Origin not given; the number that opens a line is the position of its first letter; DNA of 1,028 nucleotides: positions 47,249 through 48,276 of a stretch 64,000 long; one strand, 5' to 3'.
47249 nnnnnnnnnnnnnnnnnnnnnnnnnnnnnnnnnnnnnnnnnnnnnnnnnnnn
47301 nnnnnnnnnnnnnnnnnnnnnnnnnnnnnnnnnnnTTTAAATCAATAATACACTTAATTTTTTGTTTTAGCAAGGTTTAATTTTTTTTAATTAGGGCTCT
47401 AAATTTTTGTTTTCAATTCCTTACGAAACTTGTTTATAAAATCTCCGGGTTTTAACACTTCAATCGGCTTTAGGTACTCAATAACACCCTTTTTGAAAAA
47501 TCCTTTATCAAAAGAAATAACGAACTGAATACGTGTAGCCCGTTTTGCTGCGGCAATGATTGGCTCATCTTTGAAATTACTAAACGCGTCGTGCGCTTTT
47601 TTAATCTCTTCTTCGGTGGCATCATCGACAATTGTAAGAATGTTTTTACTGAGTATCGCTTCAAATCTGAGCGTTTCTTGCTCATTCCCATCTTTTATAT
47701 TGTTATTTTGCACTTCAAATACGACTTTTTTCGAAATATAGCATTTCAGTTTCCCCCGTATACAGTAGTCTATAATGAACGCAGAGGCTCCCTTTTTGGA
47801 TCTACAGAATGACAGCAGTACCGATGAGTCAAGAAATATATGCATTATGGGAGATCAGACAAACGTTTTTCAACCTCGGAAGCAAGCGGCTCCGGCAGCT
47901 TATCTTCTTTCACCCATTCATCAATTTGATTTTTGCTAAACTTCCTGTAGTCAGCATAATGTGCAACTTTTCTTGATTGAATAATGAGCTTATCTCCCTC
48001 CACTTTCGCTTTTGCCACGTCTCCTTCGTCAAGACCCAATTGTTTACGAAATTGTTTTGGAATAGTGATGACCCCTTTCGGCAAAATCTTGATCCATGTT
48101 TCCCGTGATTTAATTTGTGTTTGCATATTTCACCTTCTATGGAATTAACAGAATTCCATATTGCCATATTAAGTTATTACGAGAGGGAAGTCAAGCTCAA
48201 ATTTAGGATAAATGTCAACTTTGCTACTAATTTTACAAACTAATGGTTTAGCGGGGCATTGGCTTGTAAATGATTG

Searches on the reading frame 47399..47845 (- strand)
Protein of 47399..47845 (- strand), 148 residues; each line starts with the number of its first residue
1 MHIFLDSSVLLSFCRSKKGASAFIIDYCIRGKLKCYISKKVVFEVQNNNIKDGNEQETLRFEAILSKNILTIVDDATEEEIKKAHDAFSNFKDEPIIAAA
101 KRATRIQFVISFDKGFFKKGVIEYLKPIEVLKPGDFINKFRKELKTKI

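Call 57: search_protein_families(library=pfam, proteins=[window:47399-47845:-], max_evalue=0.001)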
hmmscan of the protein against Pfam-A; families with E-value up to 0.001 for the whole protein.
window:47399-47845:- (148 aa): 2 families
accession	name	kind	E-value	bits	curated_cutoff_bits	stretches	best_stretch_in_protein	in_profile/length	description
PF13470.12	PIN_3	-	1.1e-09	39.6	27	1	3-114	2-114/115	PIN domain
PF01850.27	PIN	-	1.6e-05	25.9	23.6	1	3-118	1-116/120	PIN domain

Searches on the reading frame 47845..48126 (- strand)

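Call 57: search_protein_families(library=pfam, proteins=[window:47845-48126:-], max_evalue=0.001)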
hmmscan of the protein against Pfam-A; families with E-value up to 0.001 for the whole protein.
window:47845-48126:- (93 aa): 1 family
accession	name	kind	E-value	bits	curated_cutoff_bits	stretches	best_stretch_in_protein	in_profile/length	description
PF04014.23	MazE_antitoxin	-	8e-09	35.8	24.7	1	17-51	7-42/48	Antidote-toxin recognition MazE, bacterial antitoxin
